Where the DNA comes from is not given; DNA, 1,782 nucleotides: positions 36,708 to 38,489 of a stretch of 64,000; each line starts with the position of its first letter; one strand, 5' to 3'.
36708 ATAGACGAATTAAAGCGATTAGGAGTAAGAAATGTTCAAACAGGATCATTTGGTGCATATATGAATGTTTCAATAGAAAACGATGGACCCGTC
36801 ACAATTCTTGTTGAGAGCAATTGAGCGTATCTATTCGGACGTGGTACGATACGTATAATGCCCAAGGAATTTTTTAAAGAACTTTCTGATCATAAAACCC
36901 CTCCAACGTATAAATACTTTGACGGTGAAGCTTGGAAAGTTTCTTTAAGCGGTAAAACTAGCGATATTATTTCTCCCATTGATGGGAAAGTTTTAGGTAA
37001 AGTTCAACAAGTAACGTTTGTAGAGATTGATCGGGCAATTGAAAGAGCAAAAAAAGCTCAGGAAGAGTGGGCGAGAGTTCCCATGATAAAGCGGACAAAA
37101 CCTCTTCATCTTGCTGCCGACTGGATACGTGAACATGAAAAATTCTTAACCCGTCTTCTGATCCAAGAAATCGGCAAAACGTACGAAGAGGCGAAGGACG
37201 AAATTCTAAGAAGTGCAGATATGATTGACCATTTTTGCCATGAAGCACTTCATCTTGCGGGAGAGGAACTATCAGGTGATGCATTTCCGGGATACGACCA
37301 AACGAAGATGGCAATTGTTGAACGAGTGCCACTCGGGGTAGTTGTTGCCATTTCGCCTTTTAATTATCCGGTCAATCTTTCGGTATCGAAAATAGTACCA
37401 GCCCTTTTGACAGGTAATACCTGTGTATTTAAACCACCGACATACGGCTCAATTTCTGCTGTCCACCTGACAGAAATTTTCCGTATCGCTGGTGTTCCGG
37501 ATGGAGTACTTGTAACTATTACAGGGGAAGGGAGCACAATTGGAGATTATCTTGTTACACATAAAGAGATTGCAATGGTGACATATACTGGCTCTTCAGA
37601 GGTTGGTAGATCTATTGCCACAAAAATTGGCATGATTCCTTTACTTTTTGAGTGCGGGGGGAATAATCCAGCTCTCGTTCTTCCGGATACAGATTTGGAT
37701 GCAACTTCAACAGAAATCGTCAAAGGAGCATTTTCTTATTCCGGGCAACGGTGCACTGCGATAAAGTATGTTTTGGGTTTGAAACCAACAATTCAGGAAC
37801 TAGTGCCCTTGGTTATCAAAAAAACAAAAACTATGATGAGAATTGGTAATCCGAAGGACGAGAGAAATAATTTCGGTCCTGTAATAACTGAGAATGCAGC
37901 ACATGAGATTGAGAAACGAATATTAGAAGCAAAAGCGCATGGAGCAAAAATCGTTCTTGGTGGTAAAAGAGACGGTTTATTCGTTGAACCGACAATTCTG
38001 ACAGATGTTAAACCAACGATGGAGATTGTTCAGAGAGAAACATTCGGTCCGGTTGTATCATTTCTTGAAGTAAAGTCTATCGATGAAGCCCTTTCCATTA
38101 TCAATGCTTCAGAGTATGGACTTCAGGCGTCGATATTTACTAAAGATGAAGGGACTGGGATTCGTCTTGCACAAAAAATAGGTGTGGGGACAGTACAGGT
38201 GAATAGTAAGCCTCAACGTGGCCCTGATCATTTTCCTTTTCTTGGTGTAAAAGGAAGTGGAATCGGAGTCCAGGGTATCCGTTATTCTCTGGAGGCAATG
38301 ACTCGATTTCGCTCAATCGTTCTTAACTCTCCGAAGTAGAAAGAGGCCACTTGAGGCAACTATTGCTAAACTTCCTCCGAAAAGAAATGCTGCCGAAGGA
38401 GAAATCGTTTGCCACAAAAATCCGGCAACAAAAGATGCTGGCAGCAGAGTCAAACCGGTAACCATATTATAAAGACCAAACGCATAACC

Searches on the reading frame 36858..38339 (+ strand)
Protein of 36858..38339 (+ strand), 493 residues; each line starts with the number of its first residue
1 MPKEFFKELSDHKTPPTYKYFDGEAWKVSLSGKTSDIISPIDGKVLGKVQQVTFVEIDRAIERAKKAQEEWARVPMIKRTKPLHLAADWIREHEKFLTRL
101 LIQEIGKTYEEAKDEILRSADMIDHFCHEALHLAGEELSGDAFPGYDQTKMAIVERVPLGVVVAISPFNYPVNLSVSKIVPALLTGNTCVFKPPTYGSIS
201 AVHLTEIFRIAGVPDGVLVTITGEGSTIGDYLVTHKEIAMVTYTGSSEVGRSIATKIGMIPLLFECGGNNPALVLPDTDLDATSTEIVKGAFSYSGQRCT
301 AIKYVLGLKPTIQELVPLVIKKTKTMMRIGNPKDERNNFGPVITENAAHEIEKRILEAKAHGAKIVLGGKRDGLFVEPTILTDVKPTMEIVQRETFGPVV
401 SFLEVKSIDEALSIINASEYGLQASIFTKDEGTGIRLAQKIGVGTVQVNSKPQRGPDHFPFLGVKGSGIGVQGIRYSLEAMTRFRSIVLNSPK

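Call 8: search_protein_families(library=pfam, proteins=[window:36858-38339:+])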
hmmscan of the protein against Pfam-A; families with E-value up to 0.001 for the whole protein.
window:36858-38339:+ (493 aa): 1 family
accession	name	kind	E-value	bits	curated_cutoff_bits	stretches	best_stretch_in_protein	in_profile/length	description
PF00171.27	Aldedh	-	1.5e-142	475.8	23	1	32-487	6-461/461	Aldehyde dehydrogenase family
